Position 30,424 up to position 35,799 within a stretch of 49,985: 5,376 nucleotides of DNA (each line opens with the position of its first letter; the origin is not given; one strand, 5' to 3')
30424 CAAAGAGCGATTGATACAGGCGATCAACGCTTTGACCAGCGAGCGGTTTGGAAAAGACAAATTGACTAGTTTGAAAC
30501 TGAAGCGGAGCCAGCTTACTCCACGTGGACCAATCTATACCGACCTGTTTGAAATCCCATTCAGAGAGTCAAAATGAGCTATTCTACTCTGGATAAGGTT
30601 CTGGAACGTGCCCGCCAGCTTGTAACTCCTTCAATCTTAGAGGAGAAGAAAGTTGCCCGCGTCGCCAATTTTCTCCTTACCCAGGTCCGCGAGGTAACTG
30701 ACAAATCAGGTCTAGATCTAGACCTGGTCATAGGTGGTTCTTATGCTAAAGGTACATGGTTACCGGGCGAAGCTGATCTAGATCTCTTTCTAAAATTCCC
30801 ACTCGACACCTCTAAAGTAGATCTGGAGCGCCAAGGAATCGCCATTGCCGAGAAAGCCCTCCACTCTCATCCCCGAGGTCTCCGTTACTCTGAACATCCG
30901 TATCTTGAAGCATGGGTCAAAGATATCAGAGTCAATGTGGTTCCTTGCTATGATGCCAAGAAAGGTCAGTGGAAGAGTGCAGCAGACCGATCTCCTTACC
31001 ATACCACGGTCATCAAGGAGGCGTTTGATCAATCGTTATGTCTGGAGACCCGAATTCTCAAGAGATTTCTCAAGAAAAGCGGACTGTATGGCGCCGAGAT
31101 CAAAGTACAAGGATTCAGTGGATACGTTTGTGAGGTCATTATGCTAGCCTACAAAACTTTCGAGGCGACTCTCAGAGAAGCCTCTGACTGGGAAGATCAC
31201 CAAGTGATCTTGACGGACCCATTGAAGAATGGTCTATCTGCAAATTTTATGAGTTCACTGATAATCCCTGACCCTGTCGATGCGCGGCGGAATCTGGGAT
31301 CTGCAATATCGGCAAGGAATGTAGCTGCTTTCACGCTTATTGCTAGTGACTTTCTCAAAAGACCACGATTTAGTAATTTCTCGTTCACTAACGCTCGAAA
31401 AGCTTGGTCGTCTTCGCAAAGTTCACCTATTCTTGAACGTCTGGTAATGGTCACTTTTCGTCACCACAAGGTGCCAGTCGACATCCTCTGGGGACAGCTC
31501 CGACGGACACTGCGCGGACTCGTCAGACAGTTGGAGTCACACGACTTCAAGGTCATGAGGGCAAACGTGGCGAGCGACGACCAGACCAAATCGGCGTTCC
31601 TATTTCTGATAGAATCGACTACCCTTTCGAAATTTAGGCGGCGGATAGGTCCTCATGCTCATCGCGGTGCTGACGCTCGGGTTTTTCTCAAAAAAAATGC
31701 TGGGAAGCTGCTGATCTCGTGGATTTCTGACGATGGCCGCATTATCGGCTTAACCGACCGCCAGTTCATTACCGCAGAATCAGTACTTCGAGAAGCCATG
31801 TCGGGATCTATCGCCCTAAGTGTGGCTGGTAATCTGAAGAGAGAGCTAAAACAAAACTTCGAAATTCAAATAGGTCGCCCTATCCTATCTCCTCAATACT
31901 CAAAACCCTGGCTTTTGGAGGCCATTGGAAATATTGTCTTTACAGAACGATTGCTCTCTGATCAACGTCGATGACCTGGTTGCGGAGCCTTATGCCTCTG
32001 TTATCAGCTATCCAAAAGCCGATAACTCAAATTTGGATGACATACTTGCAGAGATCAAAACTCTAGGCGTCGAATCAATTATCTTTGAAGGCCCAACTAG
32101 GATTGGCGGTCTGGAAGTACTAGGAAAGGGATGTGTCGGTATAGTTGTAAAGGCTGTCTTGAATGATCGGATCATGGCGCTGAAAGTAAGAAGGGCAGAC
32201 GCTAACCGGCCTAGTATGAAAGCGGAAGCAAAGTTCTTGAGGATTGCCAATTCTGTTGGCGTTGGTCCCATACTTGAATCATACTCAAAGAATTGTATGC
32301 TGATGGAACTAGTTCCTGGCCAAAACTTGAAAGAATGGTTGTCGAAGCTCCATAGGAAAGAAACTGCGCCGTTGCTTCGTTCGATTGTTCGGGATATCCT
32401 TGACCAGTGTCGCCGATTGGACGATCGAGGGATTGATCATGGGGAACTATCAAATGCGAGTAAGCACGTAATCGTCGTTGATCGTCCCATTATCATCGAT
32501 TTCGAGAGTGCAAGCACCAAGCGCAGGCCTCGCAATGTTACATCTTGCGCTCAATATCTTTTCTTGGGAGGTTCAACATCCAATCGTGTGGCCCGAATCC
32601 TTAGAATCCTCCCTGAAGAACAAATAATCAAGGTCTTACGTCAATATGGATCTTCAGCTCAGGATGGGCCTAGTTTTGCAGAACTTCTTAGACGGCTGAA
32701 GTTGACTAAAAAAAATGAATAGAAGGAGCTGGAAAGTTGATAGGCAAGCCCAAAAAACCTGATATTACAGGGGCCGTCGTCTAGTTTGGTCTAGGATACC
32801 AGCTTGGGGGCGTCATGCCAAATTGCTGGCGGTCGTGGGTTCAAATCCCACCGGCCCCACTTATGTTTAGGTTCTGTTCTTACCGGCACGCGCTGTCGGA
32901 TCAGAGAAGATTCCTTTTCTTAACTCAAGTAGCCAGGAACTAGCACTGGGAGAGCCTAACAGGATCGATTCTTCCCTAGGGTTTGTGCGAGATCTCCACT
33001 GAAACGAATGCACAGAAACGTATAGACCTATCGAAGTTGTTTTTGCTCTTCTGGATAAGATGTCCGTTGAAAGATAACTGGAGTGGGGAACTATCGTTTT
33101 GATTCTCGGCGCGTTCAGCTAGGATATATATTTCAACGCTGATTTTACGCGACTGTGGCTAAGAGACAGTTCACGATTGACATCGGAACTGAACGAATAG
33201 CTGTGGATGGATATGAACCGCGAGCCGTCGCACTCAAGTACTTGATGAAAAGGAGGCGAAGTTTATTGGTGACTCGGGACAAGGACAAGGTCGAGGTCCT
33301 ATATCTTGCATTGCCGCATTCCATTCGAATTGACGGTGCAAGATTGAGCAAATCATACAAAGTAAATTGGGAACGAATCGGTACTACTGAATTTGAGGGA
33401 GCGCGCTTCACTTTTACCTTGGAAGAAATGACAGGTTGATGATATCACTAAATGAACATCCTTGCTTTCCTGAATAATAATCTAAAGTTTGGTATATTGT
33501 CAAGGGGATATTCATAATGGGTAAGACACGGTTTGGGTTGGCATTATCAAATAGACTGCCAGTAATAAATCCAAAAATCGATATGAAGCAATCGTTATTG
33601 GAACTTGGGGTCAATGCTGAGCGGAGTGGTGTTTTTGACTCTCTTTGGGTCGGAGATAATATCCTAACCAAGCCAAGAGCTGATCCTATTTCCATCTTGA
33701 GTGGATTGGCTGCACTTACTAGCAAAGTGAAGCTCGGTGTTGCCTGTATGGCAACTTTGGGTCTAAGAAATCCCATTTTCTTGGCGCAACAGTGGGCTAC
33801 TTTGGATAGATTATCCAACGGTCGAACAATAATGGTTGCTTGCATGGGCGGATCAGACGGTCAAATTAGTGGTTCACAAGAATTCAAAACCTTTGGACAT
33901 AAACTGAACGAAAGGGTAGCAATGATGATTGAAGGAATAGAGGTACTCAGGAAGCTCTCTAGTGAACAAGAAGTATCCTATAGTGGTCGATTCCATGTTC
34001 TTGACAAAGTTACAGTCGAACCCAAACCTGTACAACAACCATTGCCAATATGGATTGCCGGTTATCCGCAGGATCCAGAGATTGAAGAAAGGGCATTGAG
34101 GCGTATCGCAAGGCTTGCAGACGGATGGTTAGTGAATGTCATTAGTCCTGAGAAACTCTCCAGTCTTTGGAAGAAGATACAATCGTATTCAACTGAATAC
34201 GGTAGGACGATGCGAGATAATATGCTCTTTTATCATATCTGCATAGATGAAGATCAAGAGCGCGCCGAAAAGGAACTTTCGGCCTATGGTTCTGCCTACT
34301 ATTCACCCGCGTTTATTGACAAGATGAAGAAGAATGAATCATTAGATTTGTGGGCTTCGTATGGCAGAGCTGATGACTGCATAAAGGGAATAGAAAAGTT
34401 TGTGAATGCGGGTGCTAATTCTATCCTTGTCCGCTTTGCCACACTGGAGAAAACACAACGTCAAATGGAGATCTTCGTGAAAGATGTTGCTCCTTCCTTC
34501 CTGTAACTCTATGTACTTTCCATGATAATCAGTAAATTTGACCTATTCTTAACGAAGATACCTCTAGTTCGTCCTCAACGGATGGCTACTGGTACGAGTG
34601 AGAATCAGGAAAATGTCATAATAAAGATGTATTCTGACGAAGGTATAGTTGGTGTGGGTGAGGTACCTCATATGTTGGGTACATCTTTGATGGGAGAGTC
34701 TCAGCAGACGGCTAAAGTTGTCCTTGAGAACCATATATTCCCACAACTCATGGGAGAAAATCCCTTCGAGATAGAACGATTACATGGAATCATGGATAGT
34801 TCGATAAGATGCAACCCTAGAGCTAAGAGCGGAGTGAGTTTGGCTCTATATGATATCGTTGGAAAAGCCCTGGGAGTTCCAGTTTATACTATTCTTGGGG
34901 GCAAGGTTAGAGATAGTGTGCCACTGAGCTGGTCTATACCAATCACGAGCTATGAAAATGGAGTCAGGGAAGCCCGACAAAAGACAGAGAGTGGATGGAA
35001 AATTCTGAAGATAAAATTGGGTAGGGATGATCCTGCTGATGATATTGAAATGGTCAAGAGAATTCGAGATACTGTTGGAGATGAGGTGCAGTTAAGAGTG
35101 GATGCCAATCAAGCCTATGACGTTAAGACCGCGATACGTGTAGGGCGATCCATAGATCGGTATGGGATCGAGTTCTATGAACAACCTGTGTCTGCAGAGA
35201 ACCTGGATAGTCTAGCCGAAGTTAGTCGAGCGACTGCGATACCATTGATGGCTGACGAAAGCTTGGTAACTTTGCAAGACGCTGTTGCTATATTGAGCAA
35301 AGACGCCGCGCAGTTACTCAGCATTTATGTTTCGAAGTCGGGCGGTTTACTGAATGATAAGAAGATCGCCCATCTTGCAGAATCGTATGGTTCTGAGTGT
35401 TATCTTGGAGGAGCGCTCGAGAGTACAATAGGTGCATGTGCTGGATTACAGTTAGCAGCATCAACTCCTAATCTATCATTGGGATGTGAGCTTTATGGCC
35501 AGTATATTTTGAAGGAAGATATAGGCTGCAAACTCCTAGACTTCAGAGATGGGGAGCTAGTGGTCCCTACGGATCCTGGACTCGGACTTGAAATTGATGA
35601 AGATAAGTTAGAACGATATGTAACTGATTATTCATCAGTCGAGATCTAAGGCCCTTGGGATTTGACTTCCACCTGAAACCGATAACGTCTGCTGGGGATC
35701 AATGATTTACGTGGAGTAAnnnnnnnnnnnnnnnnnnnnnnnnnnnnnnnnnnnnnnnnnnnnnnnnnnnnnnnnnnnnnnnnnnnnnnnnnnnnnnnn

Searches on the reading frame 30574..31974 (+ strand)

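Call 47: search_protein_families(library=pfam, proteins=[window:30574-31974:+], max_evalue=0.00001)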
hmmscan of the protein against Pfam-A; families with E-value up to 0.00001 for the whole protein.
window:30574-31974:+ (466 aa): 3 families
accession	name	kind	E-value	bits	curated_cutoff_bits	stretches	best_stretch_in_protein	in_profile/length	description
PF09249.16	tRNA_NucTransf2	-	2.1e-33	115.4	27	1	158-269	2-112/113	tRNA nucleotidyltransferase, second domain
PF21133.2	CAA_C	-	5.4e-21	75.2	22.2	1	290-434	5-144/144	CCA-adding enzyme, C-terminal domain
PF01909.29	NTP_transf_2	-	8.5e-11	42.5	21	1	39-142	6-92/93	Nucleotidyltransferase domain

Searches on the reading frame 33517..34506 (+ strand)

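Call 47: search_protein_families(library=pfam, proteins=[window:33517-34506:+], max_evalue=0.00001)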
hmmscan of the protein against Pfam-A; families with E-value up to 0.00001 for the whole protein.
window:33517-34506:+ (329 aa): 1 family
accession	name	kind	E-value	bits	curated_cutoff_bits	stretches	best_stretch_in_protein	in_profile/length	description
PF00296.26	Bac_luciferase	-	4.2e-41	141.8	27.9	1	23-262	21-245/314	Luciferase-like monooxygenase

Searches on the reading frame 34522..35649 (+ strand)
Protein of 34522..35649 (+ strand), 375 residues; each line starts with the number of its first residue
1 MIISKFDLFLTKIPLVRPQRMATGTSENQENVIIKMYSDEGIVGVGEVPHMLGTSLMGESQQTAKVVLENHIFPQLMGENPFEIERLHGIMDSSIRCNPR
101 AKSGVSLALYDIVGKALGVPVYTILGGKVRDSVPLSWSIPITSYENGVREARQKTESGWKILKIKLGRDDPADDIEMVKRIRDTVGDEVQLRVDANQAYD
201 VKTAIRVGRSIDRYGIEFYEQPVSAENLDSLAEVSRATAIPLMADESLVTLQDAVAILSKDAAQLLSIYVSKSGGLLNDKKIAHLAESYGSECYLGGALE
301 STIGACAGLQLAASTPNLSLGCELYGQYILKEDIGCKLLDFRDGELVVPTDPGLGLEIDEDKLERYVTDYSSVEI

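Call 47: search_protein_families(library=pfam, proteins=[window:34522-35649:+], max_evalue=0.00001)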
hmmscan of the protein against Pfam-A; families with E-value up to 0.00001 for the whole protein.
window:34522-35649:+ (375 aa): 2 families
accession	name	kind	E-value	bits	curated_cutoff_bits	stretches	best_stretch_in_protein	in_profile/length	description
PF13378.12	MR_MLE_C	-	2.7e-58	197.7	29.4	1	149-362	4-219/219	Enolase C-terminal domain-like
PF02746.21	MR_MLE_N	-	8e-22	78.1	22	1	16-126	13-117/117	Mandelate racemase / muconate lactonizing enzyme, N-terminal domain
